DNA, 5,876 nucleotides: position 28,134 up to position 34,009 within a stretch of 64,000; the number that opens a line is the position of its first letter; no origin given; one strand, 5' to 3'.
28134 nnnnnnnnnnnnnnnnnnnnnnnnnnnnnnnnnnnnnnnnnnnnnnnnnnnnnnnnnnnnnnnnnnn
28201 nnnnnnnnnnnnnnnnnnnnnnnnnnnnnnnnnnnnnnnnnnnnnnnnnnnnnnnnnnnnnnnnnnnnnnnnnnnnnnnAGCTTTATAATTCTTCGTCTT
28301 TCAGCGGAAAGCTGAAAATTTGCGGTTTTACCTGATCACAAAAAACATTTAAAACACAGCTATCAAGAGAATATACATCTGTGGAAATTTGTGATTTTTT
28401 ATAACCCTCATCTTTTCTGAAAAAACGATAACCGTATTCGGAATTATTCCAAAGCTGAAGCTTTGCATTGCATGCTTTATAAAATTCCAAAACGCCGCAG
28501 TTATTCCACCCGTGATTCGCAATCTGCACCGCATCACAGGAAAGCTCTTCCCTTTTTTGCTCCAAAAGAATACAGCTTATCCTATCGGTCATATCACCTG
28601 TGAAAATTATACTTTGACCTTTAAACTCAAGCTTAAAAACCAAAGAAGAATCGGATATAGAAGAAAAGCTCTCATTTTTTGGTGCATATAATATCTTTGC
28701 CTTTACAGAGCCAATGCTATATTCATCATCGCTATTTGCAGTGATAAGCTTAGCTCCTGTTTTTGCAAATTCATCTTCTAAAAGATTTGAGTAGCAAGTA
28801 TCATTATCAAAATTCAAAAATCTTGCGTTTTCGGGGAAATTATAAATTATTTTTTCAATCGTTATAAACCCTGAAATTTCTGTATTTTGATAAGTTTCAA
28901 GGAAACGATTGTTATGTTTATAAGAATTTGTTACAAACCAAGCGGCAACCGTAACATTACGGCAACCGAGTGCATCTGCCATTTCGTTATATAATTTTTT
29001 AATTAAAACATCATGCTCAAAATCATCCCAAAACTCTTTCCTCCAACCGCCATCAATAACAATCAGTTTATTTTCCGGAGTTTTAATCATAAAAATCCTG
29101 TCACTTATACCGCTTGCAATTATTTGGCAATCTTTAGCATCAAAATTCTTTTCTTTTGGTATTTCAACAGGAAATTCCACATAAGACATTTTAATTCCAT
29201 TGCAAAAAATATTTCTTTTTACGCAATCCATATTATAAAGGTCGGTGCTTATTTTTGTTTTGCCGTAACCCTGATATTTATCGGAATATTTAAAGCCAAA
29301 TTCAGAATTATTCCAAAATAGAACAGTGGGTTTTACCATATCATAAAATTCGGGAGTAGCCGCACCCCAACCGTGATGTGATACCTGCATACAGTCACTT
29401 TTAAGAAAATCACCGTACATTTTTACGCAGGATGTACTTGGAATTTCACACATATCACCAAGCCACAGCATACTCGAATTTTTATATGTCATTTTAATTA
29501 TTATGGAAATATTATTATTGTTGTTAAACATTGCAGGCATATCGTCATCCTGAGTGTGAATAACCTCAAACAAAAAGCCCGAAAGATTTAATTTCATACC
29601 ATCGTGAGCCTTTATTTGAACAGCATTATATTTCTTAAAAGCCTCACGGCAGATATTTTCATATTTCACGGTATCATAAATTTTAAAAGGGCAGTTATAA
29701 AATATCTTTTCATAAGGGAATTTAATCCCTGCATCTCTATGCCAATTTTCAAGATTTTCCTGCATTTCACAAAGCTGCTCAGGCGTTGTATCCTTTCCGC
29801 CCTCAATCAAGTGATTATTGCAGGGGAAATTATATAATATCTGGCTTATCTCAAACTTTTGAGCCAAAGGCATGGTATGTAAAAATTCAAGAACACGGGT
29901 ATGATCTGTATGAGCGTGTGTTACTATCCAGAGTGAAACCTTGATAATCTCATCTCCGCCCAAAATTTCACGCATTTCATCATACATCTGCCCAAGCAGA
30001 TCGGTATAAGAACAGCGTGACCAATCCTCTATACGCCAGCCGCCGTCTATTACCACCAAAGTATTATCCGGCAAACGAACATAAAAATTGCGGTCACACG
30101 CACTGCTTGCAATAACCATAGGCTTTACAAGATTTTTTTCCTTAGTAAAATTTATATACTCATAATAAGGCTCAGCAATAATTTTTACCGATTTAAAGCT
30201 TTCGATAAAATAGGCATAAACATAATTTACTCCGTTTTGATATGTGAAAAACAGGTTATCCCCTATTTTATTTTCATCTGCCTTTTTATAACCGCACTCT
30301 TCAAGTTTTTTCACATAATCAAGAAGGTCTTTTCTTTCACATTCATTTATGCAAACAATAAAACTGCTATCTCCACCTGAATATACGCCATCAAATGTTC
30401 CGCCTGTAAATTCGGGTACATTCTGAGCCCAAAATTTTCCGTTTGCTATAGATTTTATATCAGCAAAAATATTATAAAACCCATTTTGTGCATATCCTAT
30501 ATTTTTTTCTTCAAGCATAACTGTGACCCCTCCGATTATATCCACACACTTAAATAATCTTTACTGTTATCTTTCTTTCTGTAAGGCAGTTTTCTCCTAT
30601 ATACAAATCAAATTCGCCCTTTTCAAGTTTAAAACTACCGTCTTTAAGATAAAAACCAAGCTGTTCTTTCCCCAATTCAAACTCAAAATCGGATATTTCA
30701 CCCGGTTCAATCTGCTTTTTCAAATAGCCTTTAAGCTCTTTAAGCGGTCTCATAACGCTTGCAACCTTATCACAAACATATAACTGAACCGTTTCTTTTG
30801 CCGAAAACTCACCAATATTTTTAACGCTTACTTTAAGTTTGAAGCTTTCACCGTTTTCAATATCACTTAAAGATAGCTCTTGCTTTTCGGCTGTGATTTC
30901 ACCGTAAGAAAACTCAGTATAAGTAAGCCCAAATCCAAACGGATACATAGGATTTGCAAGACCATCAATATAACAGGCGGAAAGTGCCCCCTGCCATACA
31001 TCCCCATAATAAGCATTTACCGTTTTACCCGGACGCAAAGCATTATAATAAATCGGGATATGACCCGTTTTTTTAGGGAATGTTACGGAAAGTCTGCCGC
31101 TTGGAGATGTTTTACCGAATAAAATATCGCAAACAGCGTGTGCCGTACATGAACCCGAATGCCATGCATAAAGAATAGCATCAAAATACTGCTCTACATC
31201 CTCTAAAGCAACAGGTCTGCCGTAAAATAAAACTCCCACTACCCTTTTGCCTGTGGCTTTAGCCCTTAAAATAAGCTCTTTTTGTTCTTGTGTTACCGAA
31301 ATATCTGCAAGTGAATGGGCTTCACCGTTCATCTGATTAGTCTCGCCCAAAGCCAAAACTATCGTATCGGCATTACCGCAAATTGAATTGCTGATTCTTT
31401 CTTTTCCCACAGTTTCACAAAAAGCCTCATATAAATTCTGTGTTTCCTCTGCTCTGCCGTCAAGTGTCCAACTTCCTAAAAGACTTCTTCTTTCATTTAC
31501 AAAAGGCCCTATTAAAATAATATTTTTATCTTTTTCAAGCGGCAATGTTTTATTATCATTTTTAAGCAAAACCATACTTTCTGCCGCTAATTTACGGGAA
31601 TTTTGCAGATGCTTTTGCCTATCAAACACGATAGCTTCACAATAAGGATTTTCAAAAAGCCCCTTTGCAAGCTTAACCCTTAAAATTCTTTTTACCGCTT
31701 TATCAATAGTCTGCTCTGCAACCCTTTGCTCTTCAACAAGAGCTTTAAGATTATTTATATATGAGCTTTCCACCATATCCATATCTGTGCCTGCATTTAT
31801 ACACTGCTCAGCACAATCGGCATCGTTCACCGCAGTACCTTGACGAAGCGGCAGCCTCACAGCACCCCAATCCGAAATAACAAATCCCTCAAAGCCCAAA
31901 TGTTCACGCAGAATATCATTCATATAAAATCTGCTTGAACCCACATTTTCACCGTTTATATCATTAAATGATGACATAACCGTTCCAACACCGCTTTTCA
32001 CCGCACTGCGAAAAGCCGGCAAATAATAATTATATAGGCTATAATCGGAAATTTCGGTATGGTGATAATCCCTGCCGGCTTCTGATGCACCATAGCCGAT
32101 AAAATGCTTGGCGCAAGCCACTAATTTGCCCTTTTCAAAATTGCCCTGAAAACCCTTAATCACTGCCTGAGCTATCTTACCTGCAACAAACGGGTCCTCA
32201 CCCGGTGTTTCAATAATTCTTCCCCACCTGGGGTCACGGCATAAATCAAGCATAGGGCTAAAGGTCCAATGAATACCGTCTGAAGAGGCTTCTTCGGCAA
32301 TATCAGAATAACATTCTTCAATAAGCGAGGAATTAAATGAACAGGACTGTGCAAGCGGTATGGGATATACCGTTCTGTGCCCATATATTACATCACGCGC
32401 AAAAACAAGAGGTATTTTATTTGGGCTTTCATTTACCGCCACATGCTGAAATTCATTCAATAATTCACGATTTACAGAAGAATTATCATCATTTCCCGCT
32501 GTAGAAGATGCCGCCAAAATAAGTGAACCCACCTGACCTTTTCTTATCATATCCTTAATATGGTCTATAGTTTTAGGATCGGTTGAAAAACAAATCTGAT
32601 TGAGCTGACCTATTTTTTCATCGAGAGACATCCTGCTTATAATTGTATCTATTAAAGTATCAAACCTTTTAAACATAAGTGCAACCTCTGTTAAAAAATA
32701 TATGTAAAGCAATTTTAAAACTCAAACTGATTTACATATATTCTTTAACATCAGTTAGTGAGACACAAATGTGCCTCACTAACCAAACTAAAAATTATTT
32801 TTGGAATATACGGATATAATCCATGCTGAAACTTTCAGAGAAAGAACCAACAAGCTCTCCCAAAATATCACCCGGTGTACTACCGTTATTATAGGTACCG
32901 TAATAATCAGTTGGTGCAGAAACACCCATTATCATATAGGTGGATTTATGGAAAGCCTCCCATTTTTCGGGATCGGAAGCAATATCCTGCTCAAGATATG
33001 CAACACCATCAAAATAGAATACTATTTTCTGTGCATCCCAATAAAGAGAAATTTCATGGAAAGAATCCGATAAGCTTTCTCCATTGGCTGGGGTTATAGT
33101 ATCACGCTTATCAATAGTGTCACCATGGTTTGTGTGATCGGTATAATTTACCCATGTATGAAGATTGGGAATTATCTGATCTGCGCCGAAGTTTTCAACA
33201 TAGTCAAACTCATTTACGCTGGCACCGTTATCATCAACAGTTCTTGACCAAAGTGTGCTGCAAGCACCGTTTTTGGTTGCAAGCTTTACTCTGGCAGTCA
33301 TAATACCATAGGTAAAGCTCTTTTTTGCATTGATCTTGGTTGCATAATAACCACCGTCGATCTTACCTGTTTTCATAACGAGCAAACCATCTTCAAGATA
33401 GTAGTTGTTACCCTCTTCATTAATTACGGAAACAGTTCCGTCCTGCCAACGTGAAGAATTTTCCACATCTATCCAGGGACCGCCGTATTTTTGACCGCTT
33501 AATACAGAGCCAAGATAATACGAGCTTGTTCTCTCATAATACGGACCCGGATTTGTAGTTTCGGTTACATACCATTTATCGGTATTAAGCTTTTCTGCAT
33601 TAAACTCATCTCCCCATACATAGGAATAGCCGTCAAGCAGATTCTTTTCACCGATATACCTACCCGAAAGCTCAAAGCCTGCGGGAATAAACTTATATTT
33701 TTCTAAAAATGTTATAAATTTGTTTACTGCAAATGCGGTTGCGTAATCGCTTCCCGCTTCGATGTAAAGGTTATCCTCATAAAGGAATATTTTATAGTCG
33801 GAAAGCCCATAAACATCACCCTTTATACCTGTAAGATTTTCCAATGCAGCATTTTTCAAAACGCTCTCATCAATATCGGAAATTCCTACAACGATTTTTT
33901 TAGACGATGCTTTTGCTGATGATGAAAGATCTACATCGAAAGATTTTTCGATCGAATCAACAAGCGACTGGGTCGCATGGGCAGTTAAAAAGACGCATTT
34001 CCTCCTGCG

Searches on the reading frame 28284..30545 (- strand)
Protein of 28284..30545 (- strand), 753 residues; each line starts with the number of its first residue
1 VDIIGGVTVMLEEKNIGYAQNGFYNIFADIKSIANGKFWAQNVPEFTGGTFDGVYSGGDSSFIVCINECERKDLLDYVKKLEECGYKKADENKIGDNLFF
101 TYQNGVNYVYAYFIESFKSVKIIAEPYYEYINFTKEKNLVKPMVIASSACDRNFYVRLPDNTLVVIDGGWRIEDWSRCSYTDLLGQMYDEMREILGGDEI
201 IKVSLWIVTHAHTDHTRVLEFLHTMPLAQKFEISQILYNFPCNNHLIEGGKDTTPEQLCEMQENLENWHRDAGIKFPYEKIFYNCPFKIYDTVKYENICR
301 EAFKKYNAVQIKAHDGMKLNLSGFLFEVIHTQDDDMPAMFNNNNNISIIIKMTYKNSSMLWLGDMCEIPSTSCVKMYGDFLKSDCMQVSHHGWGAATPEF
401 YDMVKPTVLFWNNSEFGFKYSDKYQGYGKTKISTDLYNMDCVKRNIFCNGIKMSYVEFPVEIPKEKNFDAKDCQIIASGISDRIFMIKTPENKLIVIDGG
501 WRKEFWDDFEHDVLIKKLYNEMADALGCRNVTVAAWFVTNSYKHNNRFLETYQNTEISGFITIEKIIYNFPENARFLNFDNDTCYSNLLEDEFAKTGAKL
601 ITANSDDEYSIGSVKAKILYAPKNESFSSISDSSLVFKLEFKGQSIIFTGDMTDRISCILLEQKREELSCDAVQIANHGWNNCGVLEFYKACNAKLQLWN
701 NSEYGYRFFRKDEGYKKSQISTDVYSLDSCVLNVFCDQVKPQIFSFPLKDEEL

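Call 6: search_protein_families(library=pfam, proteins=[window:28284-30545:-], max_evalue=0.01)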
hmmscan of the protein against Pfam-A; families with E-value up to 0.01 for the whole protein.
window:28284-30545:- (753 aa): 2 families
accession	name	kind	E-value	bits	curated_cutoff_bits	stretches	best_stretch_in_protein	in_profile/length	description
PF00753.33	Lactamase_B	-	0.00021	21.8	22.7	0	156-216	11-57/196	Metallo-beta-lactamase superfamily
PF12706.13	Lactamase_B_2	-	0.00053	20.1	27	0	196-224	24-52/200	Beta-lactamase superfamily domain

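Call 7: search_protein_families(library=ncbifam, proteins=[window:28284-30545:-], max_evalue=0.001)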
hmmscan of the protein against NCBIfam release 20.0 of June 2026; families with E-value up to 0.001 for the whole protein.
window:28284-30545:- (753 aa): 2 families
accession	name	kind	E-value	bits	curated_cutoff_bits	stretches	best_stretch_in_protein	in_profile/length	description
NF008580.0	PRK11539.1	equivalog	3.1e-12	45.7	969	2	622-705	612-695/758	ComEC family protein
TIGR00361.1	ComEC_Rec2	equivalog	3.9e-09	35.2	190.05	1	312-408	535-627/663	DNA internalization-related competence protein ComEC/Rec2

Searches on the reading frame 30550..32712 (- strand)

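Call 6: search_protein_families(library=pfam, proteins=[window:30550-32712:-], max_evalue=0.01)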
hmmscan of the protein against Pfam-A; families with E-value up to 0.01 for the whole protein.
window:30550-32712:- (720 aa): 3 families
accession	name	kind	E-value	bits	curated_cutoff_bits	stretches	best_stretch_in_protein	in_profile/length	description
PF00933.27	Glyco_hydro_3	-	6e-65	220.2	27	1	30-346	2-316/316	Glycosyl hydrolase family 3 N terminal domain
PF01915.27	Glyco_hydro_3_C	-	2.4e-41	142.3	31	1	380-598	1-200/200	Glycosyl hydrolase family 3 C-terminal domain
PF14310.12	Fn3-like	-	1.1e-15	58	25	1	640-708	1-70/71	Fibronectin type III-like domain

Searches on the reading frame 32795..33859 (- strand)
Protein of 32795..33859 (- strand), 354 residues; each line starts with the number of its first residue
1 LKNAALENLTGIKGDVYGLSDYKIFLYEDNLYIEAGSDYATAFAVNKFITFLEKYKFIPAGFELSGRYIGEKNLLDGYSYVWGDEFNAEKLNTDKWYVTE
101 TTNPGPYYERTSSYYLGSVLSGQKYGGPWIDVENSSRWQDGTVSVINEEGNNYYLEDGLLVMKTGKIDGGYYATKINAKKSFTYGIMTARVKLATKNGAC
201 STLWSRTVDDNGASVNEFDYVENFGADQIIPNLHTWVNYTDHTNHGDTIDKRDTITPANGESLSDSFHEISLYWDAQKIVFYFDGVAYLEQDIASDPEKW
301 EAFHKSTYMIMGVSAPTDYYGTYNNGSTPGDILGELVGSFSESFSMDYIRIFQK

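Call 6: search_protein_families(library=pfam, proteins=[window:32795-33859:-], max_evalue=0.01)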
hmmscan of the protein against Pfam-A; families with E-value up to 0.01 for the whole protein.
window:32795-33859:- (354 aa): 1 family
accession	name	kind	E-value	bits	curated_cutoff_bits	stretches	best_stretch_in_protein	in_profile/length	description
PF00722.28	Glyco_hydro_16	-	2.7e-11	43.7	22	1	149-292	11-136/175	Glycosyl hydrolases family 16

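Call 54: search_solved_structures(query=window:32795-33859:-, max_evalue=0.001)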
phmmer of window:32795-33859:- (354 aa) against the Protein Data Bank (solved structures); distinct sequences matched with E-value up to 0.001: 10.
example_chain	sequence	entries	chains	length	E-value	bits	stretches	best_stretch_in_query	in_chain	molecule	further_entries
5wut_A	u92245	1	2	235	4.7e-08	35.9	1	151-353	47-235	ULam111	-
6jh5_A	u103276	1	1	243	8.8e-07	31.7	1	135-337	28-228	LamCAT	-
6jhj_A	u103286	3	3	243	2.2e-06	30.4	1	135-337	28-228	LamCAT | laminarinase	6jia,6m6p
2hyk_A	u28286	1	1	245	5.6e-06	29.1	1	157-329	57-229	Beta-1,3-glucanase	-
6t2n_AAA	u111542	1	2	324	1.2e-05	28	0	73-285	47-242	Glycoside hydrolase family 16 protein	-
4crq_A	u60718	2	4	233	1.6e-05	27.6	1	152-333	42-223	ENDO-1,3-BETA-GLUCANASE, FAMILY GH16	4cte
8va4_A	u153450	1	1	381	2.4e-05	27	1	154-353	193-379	Glycoside hydrolase family 16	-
6xof_A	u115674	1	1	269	6.9e-05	25.5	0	78-354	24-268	GH16 family protein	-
4bow_A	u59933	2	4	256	0.00025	23.6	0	134-313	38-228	ENDO-1,3-BETA-GLUCANASE, FAMILY GH16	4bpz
4bq1_A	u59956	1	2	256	0.00032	23.3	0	133-313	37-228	ENDO-1,3-BETA-GLUCANASE, FAMILY GH16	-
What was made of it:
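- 25427..33859 (-): Downstream enzymes without signal peptides: GH16 (32795-33859), GH3 (30550-32712), a metallo-beta-lactamase/ComEC-like protein (28284-30545) and GH2 (25427-28279). They are the likely cytoplasmic finishers of imported oligosaccharides. PDB hits of GH16b to laminarinases (call 54).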
